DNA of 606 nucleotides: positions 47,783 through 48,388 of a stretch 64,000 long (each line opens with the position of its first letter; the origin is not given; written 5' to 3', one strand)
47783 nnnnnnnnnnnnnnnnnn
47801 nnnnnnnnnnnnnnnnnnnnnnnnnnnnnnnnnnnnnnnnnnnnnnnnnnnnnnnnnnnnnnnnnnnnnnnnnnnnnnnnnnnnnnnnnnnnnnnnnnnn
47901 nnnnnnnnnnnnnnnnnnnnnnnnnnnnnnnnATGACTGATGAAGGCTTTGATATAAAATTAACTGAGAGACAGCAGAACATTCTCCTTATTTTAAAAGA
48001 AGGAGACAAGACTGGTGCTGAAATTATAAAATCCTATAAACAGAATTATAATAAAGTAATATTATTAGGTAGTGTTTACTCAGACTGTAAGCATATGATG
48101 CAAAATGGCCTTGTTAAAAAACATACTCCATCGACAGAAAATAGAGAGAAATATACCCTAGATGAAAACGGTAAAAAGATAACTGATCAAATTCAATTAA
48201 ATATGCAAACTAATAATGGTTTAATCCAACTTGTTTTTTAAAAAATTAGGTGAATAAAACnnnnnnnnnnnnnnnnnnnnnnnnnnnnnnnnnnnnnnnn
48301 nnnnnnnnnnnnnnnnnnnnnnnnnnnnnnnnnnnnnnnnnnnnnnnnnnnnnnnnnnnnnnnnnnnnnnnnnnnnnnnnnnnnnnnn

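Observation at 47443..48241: AT-rich Nudix hydrolase plus winged-helix gene pair inserted between pdhB and pdhC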

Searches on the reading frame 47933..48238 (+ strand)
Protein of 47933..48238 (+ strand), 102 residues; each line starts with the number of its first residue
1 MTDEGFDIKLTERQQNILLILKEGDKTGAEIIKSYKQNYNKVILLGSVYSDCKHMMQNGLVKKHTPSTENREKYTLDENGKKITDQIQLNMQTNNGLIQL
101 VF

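Call 4: search_protein_families(library=pfam, proteins=[window:47933-48238:+], max_evalue=1)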
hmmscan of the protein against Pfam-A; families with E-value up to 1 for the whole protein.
window:47933-48238:+ (102 aa): 5 families
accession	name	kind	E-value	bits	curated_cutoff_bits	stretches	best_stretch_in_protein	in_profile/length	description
PF03551.20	PadR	-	2e-07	31.3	27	1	17-82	1-71/75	Transcriptional regulator PadR-like family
PF01475.25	FUR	-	9.6e-05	23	23.1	1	8-78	4-75/121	Ferric uptake regulator family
PF08804.16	gp32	-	0.017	15.6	26.8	1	50-91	81-123/208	gp32 DNA binding protein like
PF14947.12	HTH_45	-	0.028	14.9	25.5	1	17-88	11-70/77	Winged helix-turn-helix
PF07381.18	EarA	-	0.077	13.3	22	1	16-86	13-89/90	EarA-like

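Call 5: search_protein_families(library=ncbifam, proteins=[window:47933-48238:+], max_evalue=1)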
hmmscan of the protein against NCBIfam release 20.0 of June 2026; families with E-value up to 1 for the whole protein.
window:47933-48238:+ (102 aa): 3 families
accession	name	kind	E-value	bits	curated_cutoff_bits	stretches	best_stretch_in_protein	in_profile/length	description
TIGR02337.1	HpaR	equivalog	0.00037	20.3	121.2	1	9-95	25-107/130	homoprotocatechuate degradation operon regulator HpaR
NF038251.1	AdcR_fam_Zn_TF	equivalog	0.00084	19.6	175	1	7-86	31-105/143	zinc-dependent MarR family transcriptional regulator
TIGR03433.1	padR_acidobact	paralog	0.0012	18.9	101.8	1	17-95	9-92/101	PadR family transcriptional regulator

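Call 6: search_protein_families(library=padloc, proteins=[window:47933-48238:+], max_evalue=1)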
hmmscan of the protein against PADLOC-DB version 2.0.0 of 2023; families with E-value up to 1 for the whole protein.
window:47933-48238:+ (102 aa): 1 family
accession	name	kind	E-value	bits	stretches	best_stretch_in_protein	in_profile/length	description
PDLC01863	CARF3--CARF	-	0.0062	14.3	1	7-81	114-178/182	-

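Call 7: search_protein_families(library=phrogs, proteins=[window:47933-48238:+], max_evalue=1)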
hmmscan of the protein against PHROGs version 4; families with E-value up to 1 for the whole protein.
window:47933-48238:+ (102 aa): 9 families
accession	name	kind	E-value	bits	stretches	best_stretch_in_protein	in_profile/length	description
phrog_4278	-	unknown function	1.5e-06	29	1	9-86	28-106/127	-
phrog_13512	-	transcription regulation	0.018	15.8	1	10-88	3-86/178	transcriptional regulator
phrog_12817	-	transcription regulation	0.031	15.2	1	12-88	73-144/151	transcriptional regulator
phrog_38227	-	unknown function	0.044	14.8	1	51-75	14-40/58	-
phrog_5279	-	unknown function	0.08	13.9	1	29-69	2-45/53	-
phrog_7471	-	unknown function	0.088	13.8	1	54-76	28-49/63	-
phrog_22144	-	unknown function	0.12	13.8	0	7-36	60-89/90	-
phrog_31627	-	unknown function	0.13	13.8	1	7-86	33-107/147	-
phrog_27178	-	unknown function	0.22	12.5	1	67-98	14-44/65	-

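Call 8: find_homologous_proteins(query=window:47933-48238:+, max_evalue=0.01)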
Query window:47933-48238:+ (102 aa): 1 proteins with E <= 0.01 among 2 candidates.
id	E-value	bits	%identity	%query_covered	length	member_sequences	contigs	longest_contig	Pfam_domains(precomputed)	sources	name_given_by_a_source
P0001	9.0e-60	216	100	100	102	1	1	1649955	PF03551.21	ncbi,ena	-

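Call 9: find_encoding_contigs(protein=P0001, flank=3000, max_places=5)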
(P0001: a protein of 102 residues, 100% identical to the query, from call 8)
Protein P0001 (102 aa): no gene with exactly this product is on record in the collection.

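Call 19: search_protein_representatives(protein=window:47933-48238:+)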
Query: 102 residues. Proteins with E-value up to 0.001 (for the whole library): 3; up to 1e-10: 1; up to 1e-30: 1. The best 3 are listed.
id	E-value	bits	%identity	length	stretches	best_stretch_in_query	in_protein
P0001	2.9e-60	216.1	100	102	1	1-102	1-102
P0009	9.3e-06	41.6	43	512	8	48-66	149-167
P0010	8.9e-04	35.3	33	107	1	9-83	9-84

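Call 25: search_solved_structures(query=window:47933-48238:+, max_evalue=10, show_alignments=3)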
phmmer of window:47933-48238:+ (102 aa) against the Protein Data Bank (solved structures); distinct sequences matched with E-value up to 10: 14.
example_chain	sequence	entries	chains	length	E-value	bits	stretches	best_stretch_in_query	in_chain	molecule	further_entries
6qfd_A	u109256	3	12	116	0.0021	21.2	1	10-88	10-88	DNA-binding protein | hsRosR DNA binding protein | DNA binding protein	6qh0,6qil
6qua_A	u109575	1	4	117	0.0022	21.2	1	10-88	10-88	hsRosR-DNA binding protein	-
6ez1_A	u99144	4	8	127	0.0027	20.9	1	10-88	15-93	DNA binding protein | HALOPHILIC WINGED-HELIX-TURN-HELIX DNA BINDING PROTEIN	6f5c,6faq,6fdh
8g2z_6F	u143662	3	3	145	0.15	15.4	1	37-95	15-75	SB1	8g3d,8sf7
5yhy_A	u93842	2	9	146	0.16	15.3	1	6-37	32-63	Zinc transport transcriptional regulator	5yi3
3nqy_A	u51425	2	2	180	0.17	15.2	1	16-77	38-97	Secreted metalloprotease Mcp02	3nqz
5yhx_A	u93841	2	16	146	0.18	15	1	7-37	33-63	Zinc transport transcriptional regulator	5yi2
5yhz_A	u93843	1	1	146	0.43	13.8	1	7-37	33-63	Zinc transport transcriptional regulator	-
9gkr_A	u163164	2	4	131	0.44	13.8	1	15-80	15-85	Transcriptional regulator, PadR-like family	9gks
5yi0_B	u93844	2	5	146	0.47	13.7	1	6-37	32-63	Zinc transport transcriptional regulator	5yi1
2jwy_A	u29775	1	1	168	0.64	13.3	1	62-98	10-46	Uncharacterized lipoprotein yajI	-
5dym_A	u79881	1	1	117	0.78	13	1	17-83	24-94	PadR-family transcriptional regulator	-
8e55_A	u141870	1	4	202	1.2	12.4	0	16-56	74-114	SG135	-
1xma_A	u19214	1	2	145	2.2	11.6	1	17-70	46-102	Predicted transcriptional regulator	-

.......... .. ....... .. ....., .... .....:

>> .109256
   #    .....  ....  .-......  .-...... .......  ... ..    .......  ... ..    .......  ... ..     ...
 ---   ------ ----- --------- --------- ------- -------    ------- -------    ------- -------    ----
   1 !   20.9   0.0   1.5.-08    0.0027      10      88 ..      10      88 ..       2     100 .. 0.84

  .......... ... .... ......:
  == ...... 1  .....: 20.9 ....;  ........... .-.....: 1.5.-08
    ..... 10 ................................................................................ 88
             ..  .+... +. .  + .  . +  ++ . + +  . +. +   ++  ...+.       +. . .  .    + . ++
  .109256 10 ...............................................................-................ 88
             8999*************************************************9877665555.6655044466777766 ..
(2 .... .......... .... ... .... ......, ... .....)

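Call 27: list_cluster_members(proteins=[P0001, P0002, P0003, P0010, P0008])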
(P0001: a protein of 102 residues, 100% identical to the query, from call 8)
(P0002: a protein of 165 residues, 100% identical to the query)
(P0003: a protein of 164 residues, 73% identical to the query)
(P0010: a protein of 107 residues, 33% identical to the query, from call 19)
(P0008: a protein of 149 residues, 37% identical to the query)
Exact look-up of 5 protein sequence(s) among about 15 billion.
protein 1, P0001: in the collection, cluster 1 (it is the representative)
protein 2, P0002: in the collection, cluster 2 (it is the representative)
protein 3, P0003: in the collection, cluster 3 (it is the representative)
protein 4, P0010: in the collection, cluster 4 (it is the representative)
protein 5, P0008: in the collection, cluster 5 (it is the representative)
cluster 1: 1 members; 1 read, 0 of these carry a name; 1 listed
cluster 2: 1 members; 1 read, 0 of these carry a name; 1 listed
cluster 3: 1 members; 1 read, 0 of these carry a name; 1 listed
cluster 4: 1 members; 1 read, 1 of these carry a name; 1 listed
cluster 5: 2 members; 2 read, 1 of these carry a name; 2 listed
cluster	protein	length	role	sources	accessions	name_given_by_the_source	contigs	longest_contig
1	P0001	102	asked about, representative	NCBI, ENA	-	-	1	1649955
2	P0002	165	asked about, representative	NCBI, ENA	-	-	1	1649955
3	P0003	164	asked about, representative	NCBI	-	-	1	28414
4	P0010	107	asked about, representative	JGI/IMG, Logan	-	PadR family transcriptional regulator PadR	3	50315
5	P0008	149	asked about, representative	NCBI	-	-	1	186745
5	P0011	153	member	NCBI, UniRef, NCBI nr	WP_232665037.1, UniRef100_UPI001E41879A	NUDIX hydrolase [Pseudonocardia sp. TRM90224] | NUDIX hydrolase n=1 Tax=Pseudonocardia sp. TRM90224 TaxID=2812678 RepID=UPI001E41879A | NUDIX domain-containing protein [Pseudonocardia sp. TRM90224]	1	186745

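Call 31: predict_structure(protein=window:47933-48238:+)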
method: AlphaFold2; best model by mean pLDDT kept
length: 102 residues; sequences in the alignment: 1
mean_pLDDT: 43.2   pTM: 0.33
mean pLDDT of the five models: 43.2, 42.6, 42.5, 37.2, 30.8
residues with pLDDT >= 90: 0; 70-90: 0; 50-70: 29; < 50: 73
segments of 3 or more residues with pLDDT < 50: 1-17, 21-23, 36-41, 56-77, 80-102
pLDDT, mean of each block of 10 residues (from residue 1): 32 45 52 49 54 48 36 43 42 34 31
secondary structure, 60 per line:
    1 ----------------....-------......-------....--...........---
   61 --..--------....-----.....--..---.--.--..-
elements in order: E17-20 H28-33 E41-44 H47-57 E73-76 E82-86

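Call 33: search_dna_similar(query=window:47933-48238:+, collection=phages, mode=protein, max_evalue=1, max_rows=10)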
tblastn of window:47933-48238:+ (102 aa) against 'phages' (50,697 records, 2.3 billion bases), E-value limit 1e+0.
No match.

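Call 34: search_dna_similar(query=window:47933-48238:+, collection=plasmids, mode=protein, max_evalue=1, max_rows=10)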
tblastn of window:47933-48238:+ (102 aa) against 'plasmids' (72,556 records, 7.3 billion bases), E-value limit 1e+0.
Records with a match: 1; places in all: 1; records where one place covers at least 80% of the query: 0.
Best place of each record, by identity: <60% 1.
By first word of the organism name: Haloferax 1.
By predicted mobility (MOB-suite, as given by PLSDB): non-mobilizable 1.
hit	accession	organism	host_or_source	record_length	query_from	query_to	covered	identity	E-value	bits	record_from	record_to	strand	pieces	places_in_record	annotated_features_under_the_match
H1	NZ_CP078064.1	Haloferax larsenii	Cell culture,Salt Lake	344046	9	82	73%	29.3%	7e-2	38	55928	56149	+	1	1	PadR family transcriptional regulator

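Call 37: find_related_loci(query=window:47933-48238:+, collection=viral_contigs, flank=4000)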
Query window:47933-48238:+ (102 aa) in viral_contigs; peptide patterns used: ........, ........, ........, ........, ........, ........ (x = any residue, [..] = any of these).
6 stretches matched a pattern, but none encodes a relative of the query by tblastn (E <= 1e-3).

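Call 42: find_homologous_proteins(query=A3, max_evalue=0.001)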
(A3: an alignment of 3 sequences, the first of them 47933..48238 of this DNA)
Query A3 (3 sequences) (102 aa, profile of the alignment): 2506 proteins with E <= 0.001 among 2592 candidates; the best 120 are listed.
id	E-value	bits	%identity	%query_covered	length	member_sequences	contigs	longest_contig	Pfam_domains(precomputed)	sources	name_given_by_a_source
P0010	3.2e-38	147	33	73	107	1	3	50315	PF03551.21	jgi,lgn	jgi:PadR family transcriptional regulator PadR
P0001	4.2e-38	147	100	100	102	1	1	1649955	PF03551.21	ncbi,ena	-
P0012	1.1e-31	126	-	-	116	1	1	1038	PF03551.21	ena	-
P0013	1.1e-31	126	-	-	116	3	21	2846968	PF03551.21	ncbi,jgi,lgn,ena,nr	ncbi:PadR family transcriptional regulator [Halobacterium sp. DL1]|jgi:DNA-binding PadR family trans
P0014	1.4e-31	126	-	-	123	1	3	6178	PF03551.21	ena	-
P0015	1.6e-31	126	-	-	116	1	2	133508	PF03551.21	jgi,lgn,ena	-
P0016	1.6e-31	126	-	-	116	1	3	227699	PF03551.21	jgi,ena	-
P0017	1.6e-31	126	-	-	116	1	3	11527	PF03551.21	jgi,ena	jgi:DNA-binding PadR family transcriptional regulator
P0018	2.9e-31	125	-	-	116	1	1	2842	PF03551.21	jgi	-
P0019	3.2e-31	125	-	-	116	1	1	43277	PF03551.21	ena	-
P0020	3.4e-31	125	27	81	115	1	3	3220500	PF03551.21,PF21441.5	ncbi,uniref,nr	ncbi:PadR family transcriptional regulator [Halospeciosus flavus]|uniref:PadR family transcriptional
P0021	3.8e-31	125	-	-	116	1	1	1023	PF03551.21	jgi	-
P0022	3.9e-31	125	-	-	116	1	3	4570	PF03551.21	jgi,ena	jgi:DNA-binding PadR family transcriptional regulator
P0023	4.2e-31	125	-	-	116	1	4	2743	PF03551.21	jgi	jgi:DNA-binding PadR family transcriptional regulator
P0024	4.3e-31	125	-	-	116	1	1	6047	PF03551.21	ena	-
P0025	5.1e-31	124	-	-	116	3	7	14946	PF03551.21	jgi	jgi:DNA-binding PadR family transcriptional regulator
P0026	5.1e-31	124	-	-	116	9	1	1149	PF03551.21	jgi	jgi:DNA-binding PadR family transcriptional regulator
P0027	7.9e-31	124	-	-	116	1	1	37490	PF03551.21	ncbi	ncbi:MAG: PadR family transcriptional regulator [Halobacterium sp.]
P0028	1.1e-30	123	-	-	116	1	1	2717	PF03551.21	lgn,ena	-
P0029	1.2e-30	123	-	-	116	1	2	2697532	PF03551.21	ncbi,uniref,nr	ncbi:helix-turn-helix transcriptional regulator [Halobacterium litoreum]|uniref:Helix-turn-helix tra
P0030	1.3e-30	123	-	-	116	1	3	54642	PF03551.21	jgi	jgi:DNA-binding PadR family transcriptional regulator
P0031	1.3e-30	123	28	88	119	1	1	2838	PF03551.21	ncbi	ncbi:MAG: PadR family transcriptional regulator [Natronomonas sp.]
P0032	1.4e-30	123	-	-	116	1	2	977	PF03551.21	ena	-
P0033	1.5e-30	123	25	81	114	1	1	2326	PF03551.21,PF21441.5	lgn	-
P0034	1.5e-30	123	-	-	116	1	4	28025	PF03551.21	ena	-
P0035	1.8e-30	123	28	85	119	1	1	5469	PF03551.21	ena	-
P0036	2.1e-30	122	-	-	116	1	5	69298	PF03551.21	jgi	jgi:DNA-binding PadR family transcriptional regulator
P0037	2.2e-30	122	-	-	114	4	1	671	PF03551.21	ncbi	-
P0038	2.4e-30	122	-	-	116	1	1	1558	PF03551.21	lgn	-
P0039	2.7e-30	122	29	85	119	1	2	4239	PF03551.21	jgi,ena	jgi:DNA-binding PadR family transcriptional regulator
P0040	2.9e-30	122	-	-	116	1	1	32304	PF03551.21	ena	-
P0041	3.6e-30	122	31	83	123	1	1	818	PF03551.21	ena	-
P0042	3.9e-30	121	-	-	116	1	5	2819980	PF03551.21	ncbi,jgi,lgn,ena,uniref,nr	ncbi:PadR family transcriptional regulator [Halobacterium jilantaiense]|uniref:Transcriptional regul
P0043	4.1e-30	121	29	81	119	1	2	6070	PF03551.21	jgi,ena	-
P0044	4.1e-30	121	29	81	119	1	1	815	PF03551.21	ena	-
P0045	4.2e-30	121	29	92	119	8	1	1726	PF03551.21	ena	-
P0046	5.0e-30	121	-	-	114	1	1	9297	PF03551.21,PF21441.5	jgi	jgi:DNA-binding PadR family transcriptional regulator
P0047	5.2e-30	121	-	-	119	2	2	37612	PF03551.21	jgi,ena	jgi:DNA-binding PadR family transcriptional regulator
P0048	5.3e-30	121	-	-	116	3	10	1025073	PF03551.21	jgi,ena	-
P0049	5.4e-30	121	-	-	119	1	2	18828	PF03551.21,PF21441.5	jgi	jgi:DNA-binding PadR family transcriptional regulator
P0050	5.5e-30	121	-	-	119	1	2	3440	PF03551.21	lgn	-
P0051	5.5e-30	121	-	-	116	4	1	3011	PF03551.21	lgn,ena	-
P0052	5.6e-30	121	-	-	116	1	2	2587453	PF03551.21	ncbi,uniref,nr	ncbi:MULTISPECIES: PadR family transcriptional regulator [Halobacterium]|uniref:PadR family transcri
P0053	5.6e-30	121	-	-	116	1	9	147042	PF03551.21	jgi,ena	jgi:DNA-binding PadR family transcriptional regulator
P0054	5.7e-30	121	-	-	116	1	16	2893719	PF03551.21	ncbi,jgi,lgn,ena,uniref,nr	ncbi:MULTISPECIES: PadR family transcriptional regulator [Halobacterium]|jgi:DNA-binding PadR family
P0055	5.7e-30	121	-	-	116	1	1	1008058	PF03551.21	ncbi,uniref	ncbi:PadR family transcriptional regulator [Halobacterium yunchengense]|uniref:PadR family transcrip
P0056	5.8e-30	121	35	25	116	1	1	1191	PF03551.21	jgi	jgi:DNA-binding PadR family transcriptional regulator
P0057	5.8e-30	121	-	-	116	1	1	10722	PF03551.21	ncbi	ncbi:MAG: PadR family transcriptional regulator [Halobacterium sp.]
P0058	5.9e-30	121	-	-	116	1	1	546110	PF03551.21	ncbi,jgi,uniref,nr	ncbi:PadR family transcriptional regulator [Halobacterium bonnevillei]|uniref:PadR family transcript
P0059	6.0e-30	121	-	-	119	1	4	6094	PF03551.21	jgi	jgi:DNA-binding PadR family transcriptional regulator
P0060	6.1e-30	121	35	25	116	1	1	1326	PF03551.21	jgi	-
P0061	6.2e-30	121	-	-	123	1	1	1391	PF03551.21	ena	-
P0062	6.6e-30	121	34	76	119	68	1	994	PF03551.21,PF21441.5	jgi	jgi:DNA-binding PadR family transcriptional regulator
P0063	6.7e-30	121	-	-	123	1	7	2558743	PF03551.21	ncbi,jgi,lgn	-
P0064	7.1e-30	121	32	85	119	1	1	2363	PF03551.21,PF21441.5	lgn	-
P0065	7.3e-30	121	-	-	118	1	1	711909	PF03551.21,PF21441.5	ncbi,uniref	ncbi:PadR family transcriptional regulator [Natronomonas sp. EA1]|uniref:PadR family transcriptional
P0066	7.9e-30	120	33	76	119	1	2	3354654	PF03551.21,PF21441.5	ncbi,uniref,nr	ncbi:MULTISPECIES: PadR family transcriptional regulator [Haloarcula]|uniref:PadR family transcripti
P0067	8.1e-30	120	30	81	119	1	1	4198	PF03551.21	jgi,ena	-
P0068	8.7e-30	120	32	84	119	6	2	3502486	PF03551.21,PF21441.5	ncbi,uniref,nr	ncbi:PadR family transcriptional regulator [Halomicroarcula sp. GCM10025817]|uniref:PadR family tran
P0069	9.0e-30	120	-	-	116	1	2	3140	PF03551.21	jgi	jgi:DNA-binding PadR family transcriptional regulator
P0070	9.0e-30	120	28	98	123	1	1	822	PF03551.21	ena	-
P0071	9.1e-30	120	-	-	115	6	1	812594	PF03551.21,PF21441.5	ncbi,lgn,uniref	ncbi:PadR family transcriptional regulator [Salarchaeum sp. III]|uniref:PadR family transcriptional 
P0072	9.3e-30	120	32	81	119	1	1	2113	PF03551.21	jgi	jgi:DNA-binding PadR family transcriptional regulator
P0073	9.5e-30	120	29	84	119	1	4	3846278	PF03551.21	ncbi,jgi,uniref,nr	ncbi:PadR family transcriptional regulator [Natronomonas marina]|jgi:DNA-binding PadR family transcr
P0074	9.8e-30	120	31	83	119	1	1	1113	PF03551.21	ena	-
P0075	9.9e-30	120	-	-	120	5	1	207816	PF03551.21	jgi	jgi:DNA-binding PadR family transcriptional regulator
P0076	1.0e-29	120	31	84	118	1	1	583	PF03551.21,PF21441.5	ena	-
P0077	1.0e-29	120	30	81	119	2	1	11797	PF03551.21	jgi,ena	-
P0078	1.0e-29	120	-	-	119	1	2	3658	PF03551.21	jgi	jgi:DNA-binding PadR family transcriptional regulator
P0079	1.0e-29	120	-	-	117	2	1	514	PF03551.21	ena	-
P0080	1.1e-29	120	30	88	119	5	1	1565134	PF03551.21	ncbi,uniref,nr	ncbi:PadR family transcriptional regulator [Natronomonas gomsonensis]|uniref:PadR family transcripti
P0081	1.2e-29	120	26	80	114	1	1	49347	PF03551.21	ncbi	ncbi:MAG: PadR family transcriptional regulator [Halobacteriaceae archaeon]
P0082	1.2e-29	120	30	94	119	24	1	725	PF03551.21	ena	-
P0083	1.2e-29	120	31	87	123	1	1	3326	PF03551.21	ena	-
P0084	1.3e-29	120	-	-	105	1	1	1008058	PF03551.21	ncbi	-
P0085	1.3e-29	120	-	-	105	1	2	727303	PF03551.21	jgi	jgi:DNA-binding PadR family transcriptional regulator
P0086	1.4e-29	120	33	83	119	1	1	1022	PF03551.21,PF21441.5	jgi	jgi:DNA-binding PadR family transcriptional regulator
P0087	1.4e-29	120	33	78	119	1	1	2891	PF03551.21,PF21441.5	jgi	-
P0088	1.5e-29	120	-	-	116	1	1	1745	PF03551.21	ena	-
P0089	1.5e-29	120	31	83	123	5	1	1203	PF03551.21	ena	-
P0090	1.6e-29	120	27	81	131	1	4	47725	PF03551.21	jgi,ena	-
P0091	1.6e-29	120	-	-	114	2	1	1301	PF03551.21,PF21441.5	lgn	-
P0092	1.6e-29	119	29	90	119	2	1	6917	PF03551.21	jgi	jgi:DNA-binding PadR family transcriptional regulator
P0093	1.6e-29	119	30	80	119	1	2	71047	PF03551.21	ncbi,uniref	ncbi:PadR family transcriptional regulator [Natronomonas sp.]|uniref:PadR family transcriptional reg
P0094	1.6e-29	119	-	-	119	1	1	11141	PF03551.21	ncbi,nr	ncbi:PadR family transcriptional regulator [Halobacteriales archaeon QS_5_70_15]|nr:MAG: PadR family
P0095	1.6e-29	119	32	81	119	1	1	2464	PF03551.21,PF21441.5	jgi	-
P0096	1.7e-29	119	-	-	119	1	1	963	PF03551.21,PF21441.5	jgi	-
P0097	1.7e-29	119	32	76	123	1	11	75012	PF03551.21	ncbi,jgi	ncbi:MAG: DNA-binding PadR family transcriptional regulator [Natronomonas sp.]|jgi:DNA-binding PadR 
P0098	1.7e-29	119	29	90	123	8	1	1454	PF03551.21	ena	-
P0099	1.7e-29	119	31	83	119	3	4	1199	PF03551.21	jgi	jgi:DNA-binding PadR family transcriptional regulator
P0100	1.8e-29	119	-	-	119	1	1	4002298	PF03551.21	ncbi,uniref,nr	ncbi:PadR family transcriptional regulator [Halorarius litoreus]|uniref:PadR family transcriptional 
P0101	1.8e-29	119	29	83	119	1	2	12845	PF03551.21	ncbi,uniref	ncbi:PadR family transcriptional regulator [Natronomonas sp.]|uniref:PadR family transcriptional reg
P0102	1.8e-29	119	32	81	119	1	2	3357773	PF03551.21,PF21441.5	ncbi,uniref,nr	ncbi:PadR family transcriptional regulator [Haloarcula marina]|uniref:PadR family transcriptional re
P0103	1.9e-29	119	27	88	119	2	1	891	PF03551.21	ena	-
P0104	1.9e-29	119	29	83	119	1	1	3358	PF03551.21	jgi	jgi:DNA-binding PadR family transcriptional regulator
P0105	2.0e-29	119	27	98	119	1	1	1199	PF03551.21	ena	-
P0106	2.1e-29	119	33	81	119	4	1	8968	PF03551.21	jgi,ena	jgi:DNA-binding PadR family transcriptional regulator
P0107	2.1e-29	119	33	81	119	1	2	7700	PF03551.21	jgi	jgi:DNA-binding PadR family transcriptional regulator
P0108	2.1e-29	119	30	85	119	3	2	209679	PF03551.21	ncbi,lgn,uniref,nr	ncbi:DNA-binding transcriptional regulator, PadR family [Halovenus aranensis]|uniref:DNA-binding tra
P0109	2.2e-29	119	27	89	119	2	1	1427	PF03551.21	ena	-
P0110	2.2e-29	119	32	81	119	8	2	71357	PF03551.21,PF21441.5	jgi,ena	-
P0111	2.3e-29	119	32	84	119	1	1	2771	PF03551.21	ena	-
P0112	2.3e-29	119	32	81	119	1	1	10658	PF03551.21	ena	-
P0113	2.4e-29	119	29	81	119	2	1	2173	PF03551.21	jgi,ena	jgi:DNA-binding PadR family transcriptional regulator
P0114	2.4e-29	119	27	85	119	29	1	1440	PF03551.21,PF21441.5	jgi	-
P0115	2.4e-29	119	29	81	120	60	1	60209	PF03551.21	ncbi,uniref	ncbi:PadR family transcriptional regulator [Halosimplex amylolyticum]|uniref:PadR family transcripti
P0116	2.4e-29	119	31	84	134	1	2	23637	PF03551.21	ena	-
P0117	2.5e-29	119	33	75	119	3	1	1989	PF03551.21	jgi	jgi:DNA-binding PadR family transcriptional regulator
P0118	2.5e-29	119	28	87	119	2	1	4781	PF03551.21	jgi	-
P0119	2.5e-29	119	31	79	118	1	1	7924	PF03551.21,PF21441.5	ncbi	-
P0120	2.6e-29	119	28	85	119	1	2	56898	PF03551.21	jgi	-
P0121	2.6e-29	119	28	81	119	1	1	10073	PF03551.21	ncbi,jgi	jgi:DNA-binding PadR family transcriptional regulator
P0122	2.6e-29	119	32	76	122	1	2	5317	PF03551.21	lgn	-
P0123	2.6e-29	119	32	81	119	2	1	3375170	PF03551.21,PF21441.5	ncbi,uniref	ncbi:PadR family transcriptional regulator [Haloarcula salina]|uniref:PadR family transcriptional re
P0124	2.6e-29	119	-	-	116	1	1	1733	PF03551.21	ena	-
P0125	2.7e-29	119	-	-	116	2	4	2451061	PF03551.21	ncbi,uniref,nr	ncbi:PadR family transcriptional regulator [Halosegnis longus]|uniref:PadR family transcriptional re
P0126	2.7e-29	119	31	84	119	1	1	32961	PF03551.21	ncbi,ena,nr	ncbi:PadR family transcriptional regulator [Halobacteriales archaeon QS_1_68_17]|nr:MAG: PadR family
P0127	2.8e-29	119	28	81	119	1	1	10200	PF03551.21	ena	-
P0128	2.8e-29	119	32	58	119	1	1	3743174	PF03551.21,PF21441.5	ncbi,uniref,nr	ncbi:PadR family transcriptional regulator [Halorarius halobius]|uniref:PadR family transcriptional 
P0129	2.8e-29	119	32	76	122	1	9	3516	PF03551.21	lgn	-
